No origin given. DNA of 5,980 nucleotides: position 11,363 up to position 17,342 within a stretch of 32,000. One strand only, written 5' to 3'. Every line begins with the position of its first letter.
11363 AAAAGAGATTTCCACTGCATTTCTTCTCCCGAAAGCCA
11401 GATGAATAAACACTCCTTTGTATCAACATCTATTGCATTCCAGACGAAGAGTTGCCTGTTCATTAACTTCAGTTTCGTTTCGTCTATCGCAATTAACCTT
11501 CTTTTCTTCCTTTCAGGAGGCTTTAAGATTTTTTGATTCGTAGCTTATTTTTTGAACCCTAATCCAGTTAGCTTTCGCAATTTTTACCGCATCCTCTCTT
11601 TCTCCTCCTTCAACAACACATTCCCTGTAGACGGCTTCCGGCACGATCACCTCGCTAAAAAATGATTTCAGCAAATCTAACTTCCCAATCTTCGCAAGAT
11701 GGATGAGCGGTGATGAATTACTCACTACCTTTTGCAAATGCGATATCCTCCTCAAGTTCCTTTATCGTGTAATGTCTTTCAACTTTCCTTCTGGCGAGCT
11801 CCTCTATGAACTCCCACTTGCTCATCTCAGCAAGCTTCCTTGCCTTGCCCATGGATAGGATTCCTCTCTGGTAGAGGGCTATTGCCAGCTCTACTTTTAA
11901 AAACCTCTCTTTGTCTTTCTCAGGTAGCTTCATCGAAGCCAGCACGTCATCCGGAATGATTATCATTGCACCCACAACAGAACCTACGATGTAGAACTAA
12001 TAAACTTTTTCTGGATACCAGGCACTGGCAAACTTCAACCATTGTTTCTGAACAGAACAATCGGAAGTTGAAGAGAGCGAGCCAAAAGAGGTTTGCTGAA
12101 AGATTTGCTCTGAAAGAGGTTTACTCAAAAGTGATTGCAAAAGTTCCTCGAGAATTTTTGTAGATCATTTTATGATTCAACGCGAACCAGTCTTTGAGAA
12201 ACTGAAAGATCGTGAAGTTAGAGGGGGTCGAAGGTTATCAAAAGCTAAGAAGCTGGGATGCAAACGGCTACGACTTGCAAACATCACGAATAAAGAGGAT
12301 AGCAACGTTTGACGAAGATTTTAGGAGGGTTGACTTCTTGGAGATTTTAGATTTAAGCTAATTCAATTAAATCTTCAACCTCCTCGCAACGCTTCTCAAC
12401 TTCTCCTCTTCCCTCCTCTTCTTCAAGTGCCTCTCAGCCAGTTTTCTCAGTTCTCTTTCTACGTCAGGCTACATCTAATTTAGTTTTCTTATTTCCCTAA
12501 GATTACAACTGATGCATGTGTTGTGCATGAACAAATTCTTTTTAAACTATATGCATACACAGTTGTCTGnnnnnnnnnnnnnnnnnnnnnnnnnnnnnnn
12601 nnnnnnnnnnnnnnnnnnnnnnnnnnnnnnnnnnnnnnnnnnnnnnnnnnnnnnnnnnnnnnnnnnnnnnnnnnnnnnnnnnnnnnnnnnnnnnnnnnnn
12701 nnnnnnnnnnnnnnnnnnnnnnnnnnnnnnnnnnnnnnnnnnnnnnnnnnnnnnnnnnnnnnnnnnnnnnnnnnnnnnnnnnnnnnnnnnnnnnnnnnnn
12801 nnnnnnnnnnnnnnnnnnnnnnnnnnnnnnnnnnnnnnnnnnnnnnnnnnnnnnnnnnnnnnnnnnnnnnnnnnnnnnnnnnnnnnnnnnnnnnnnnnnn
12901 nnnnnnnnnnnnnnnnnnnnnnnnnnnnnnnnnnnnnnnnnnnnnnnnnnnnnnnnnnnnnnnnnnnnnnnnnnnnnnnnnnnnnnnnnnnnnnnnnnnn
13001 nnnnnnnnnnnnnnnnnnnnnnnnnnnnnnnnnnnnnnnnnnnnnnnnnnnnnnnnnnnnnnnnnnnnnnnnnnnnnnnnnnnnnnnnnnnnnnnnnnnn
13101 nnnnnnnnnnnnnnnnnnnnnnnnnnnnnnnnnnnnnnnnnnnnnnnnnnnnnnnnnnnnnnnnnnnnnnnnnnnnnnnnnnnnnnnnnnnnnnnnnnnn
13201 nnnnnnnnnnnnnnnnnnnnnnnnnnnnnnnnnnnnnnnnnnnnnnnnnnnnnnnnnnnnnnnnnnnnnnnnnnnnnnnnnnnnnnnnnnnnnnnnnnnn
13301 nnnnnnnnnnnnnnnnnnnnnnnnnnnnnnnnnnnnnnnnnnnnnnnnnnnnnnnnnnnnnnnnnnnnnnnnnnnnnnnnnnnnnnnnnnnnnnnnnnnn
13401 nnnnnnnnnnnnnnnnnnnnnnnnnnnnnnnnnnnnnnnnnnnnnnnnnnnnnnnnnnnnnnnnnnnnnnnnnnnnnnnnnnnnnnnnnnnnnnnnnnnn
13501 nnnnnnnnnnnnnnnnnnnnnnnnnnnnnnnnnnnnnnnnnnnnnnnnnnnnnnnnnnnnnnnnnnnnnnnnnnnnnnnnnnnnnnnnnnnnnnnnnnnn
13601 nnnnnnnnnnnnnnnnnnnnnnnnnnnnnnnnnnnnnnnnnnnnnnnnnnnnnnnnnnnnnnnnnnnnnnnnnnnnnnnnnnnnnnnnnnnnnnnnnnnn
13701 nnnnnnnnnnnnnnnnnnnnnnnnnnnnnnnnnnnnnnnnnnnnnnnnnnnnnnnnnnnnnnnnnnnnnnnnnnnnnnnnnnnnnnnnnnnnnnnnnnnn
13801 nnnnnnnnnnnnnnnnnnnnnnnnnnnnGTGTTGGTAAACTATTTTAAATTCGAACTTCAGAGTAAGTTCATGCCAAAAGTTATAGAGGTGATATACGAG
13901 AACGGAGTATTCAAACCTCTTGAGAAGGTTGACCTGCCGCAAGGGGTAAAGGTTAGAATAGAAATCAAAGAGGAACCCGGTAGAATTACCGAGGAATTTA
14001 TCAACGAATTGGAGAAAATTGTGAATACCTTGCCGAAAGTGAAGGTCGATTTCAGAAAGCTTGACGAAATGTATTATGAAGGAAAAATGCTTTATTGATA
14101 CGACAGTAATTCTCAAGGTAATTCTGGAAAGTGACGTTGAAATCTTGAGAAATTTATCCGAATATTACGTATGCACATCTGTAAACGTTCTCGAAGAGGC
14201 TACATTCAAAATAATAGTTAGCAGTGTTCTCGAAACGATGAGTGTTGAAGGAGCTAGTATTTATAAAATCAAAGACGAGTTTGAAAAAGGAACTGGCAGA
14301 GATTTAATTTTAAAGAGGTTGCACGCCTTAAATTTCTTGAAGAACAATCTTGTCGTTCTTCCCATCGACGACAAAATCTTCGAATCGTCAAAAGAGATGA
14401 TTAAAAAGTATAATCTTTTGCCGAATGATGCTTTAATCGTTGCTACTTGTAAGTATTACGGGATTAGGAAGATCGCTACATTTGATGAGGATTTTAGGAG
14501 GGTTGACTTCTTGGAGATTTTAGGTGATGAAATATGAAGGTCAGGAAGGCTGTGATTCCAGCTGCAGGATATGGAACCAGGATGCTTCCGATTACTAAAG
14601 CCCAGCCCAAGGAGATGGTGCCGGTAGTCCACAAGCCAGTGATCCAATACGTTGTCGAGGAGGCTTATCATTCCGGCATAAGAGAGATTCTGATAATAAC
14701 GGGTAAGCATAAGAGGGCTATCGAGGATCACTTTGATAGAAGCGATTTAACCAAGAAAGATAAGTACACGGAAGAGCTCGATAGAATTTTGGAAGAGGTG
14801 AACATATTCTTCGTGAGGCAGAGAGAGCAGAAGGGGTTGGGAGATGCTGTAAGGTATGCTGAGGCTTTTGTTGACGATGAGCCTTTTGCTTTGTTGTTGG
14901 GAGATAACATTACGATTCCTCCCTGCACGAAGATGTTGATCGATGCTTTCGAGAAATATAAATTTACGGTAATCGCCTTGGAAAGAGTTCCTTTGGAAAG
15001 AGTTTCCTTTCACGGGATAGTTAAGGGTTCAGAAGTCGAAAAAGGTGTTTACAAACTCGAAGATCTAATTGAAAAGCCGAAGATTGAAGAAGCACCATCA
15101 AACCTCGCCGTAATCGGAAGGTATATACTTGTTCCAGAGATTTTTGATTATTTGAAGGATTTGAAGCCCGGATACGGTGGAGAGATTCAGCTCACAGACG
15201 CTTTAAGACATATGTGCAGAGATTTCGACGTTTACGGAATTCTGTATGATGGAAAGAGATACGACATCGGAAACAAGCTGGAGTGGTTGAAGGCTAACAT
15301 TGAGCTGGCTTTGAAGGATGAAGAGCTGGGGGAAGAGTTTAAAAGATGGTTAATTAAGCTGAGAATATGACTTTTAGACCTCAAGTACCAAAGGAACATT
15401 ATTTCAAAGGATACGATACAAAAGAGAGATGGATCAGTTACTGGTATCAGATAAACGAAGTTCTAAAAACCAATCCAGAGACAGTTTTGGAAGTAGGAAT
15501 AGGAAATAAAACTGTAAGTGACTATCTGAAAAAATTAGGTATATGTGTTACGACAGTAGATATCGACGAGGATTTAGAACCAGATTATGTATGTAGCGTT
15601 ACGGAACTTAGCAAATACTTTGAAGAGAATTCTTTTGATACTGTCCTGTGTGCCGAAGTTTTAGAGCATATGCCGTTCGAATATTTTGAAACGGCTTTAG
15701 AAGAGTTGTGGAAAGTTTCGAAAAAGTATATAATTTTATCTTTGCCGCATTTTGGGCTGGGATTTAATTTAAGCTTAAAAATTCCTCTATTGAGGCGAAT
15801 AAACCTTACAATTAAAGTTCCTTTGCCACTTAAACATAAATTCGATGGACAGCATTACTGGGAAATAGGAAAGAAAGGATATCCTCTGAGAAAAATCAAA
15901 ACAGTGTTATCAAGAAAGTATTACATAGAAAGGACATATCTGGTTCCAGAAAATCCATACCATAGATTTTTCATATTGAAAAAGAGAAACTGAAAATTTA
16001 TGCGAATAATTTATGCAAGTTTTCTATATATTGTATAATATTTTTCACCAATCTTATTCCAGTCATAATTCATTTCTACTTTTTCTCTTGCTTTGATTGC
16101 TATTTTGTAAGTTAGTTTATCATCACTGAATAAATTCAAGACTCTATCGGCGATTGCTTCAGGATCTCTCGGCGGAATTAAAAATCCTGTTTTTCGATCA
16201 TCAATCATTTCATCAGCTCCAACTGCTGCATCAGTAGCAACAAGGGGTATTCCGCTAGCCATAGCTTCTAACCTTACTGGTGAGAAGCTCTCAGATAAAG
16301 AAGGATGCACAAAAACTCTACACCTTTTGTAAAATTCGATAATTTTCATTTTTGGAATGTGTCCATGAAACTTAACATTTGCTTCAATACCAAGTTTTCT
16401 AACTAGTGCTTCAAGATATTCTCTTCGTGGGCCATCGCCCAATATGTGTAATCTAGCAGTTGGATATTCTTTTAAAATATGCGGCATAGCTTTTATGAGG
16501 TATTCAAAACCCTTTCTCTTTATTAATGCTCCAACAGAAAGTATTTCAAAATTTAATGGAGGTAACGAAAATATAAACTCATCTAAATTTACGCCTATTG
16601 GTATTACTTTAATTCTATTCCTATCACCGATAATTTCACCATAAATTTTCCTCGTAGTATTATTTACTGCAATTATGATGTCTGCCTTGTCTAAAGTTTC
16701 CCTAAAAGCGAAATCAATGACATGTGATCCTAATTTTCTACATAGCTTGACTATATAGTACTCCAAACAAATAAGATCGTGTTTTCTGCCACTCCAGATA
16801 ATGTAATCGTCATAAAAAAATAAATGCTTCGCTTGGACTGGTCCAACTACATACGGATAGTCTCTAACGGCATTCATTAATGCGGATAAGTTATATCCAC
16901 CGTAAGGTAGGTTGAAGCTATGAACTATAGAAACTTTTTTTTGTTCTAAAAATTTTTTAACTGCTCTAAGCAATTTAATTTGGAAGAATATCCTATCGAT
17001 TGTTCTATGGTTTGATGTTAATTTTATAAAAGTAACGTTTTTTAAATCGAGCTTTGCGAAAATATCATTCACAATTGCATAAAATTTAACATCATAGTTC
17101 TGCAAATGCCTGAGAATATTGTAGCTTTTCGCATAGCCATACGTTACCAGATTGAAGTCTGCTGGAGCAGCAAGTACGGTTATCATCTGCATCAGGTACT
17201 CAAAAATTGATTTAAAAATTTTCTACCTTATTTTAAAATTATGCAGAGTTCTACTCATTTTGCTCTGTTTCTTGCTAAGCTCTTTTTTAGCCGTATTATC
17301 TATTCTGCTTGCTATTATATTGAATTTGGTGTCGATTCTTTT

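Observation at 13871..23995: Toxin-antitoxin modules embedded in-line inside nucleotide-sugar operons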

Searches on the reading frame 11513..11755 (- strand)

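Call 4: search_protein_families(library=pfam, proteins=[window:11513-11755:-], max_evalue=0.01)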
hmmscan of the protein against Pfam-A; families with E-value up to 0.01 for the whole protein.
window:11513-11755:- (80 aa): 1 family
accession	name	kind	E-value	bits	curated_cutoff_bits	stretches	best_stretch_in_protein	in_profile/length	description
PF20698.3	PIN-TPR-GreABC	-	0.0091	16.7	27.8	1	15-50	5-39/138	PIN domain associated with the TPR-GreAB-C-PIN system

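Call 5: search_protein_families(library=ncbifam, proteins=[window:11513-11755:-], max_evalue=0.01)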
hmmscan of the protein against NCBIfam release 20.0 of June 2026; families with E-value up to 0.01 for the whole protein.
window:11513-11755:- (80 aa): 0 families

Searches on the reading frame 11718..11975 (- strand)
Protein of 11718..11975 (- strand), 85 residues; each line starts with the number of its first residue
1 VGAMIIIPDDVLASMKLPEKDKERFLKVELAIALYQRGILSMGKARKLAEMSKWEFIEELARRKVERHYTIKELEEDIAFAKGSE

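Call 4: search_protein_families(library=pfam, proteins=[window:11718-11975:-], max_evalue=0.01)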
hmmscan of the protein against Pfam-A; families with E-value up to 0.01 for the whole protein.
window:11718-11975:- (85 aa): 2 families
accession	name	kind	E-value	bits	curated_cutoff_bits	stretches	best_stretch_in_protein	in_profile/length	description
PF03683.19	UPF0175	-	6.4e-28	96.7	27.9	1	7-79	1-74/75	Uncharacterised protein family (UPF0175)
PF17762.8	HTH_ParB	-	0.00017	22.1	22.6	1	33-78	52-97/102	ParB HTH domain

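Call 5: search_protein_families(library=ncbifam, proteins=[window:11718-11975:-], max_evalue=0.01)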
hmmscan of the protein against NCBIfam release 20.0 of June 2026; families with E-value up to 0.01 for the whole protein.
window:11718-11975:- (85 aa): 0 families

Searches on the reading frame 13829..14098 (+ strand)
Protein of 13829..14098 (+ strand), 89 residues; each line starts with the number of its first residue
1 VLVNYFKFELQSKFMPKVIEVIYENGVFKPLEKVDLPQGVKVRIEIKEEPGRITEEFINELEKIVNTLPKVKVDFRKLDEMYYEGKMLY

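Call 4: search_protein_families(library=pfam, proteins=[window:13829-14098:+], max_evalue=0.01)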
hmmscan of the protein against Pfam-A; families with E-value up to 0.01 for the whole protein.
window:13829-14098:+ (89 aa): 2 families
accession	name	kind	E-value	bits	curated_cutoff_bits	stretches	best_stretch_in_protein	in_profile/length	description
PF01954.22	AF2212-like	-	1e-16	61.6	21.6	1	15-66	1-47/59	AF2212-like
PF13473.12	Cupredoxin_1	-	0.0058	17.1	27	1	17-76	21-81/104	Cupredoxin-like domain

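Call 5: search_protein_families(library=ncbifam, proteins=[window:13829-14098:+], max_evalue=0.01)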
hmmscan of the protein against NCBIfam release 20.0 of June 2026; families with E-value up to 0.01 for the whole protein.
window:13829-14098:+ (89 aa): 0 families

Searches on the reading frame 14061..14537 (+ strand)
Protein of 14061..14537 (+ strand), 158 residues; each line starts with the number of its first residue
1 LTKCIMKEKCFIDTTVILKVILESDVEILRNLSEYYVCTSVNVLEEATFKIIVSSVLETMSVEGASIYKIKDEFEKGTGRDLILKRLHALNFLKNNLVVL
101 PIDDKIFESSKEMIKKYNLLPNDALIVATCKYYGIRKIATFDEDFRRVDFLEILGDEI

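Call 4: search_protein_families(library=pfam, proteins=[window:14061-14537:+], max_evalue=0.01)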
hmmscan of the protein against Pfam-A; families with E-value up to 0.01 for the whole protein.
window:14061-14537:+ (158 aa): 1 family
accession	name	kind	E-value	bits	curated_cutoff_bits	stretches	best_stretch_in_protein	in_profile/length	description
PF01850.27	PIN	-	9.7e-19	68.6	23.6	1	11-150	2-119/120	PIN domain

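Call 5: search_protein_families(library=ncbifam, proteins=[window:14061-14537:+], max_evalue=0.01)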
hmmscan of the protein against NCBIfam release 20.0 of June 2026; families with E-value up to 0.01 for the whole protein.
window:14061-14537:+ (158 aa): 0 families

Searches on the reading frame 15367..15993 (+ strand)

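Call 6: search_protein_families(library=pfam, proteins=[window:15367-15993:+], max_evalue=0.001)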
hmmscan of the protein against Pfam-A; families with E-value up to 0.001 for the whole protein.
window:15367-15993:+ (208 aa): 3 families
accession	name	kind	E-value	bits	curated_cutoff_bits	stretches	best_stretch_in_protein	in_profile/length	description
PF08241.18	Methyltransf_11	-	3.9e-09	37.5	21.2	1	41-120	1-89/95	Methyltransferase domain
PF13649.12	Methyltransf_25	-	2e-06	28.9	27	0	77-119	54-94/97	Methyltransferase domain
PF13489.12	Methyltransf_23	-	0.00015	22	27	1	35-103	21-95/164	Methyltransferase domain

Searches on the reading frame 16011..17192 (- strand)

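Call 6: search_protein_families(library=pfam, proteins=[window:16011-17192:-], max_evalue=0.001)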
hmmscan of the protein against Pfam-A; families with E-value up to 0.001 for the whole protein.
window:16011-17192:- (393 aa): 6 families
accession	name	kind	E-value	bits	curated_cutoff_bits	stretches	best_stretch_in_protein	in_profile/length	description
PF00534.26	Glycos_transf_1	-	3.2e-44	150.9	26.4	1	215-370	16-171/172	Glycosyl transferases group 1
PF13692.12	Glyco_trans_1_4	-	6.9e-40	137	27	1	216-357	3-142/142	Glycosyl transferases group 1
PF13524.12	Glyco_trans_1_2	-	1e-09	39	25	1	240-380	9-137/144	Glycosyl transferase-like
PF13439.12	Glyco_transf_4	-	2.1e-09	38.1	28.5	1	62-204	48-169/170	Glycosyltransferase Family 4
PF20706.3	GT4-conflict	-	1.2e-06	28.2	26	1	167-380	144-380/385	Family 4 Glycosyltransferase in conflict systems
PF13579.12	Glyco_trans_4_4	-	4.1e-05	24.4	29.7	1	69-200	54-158/158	Glycosyl transferase 4-like domain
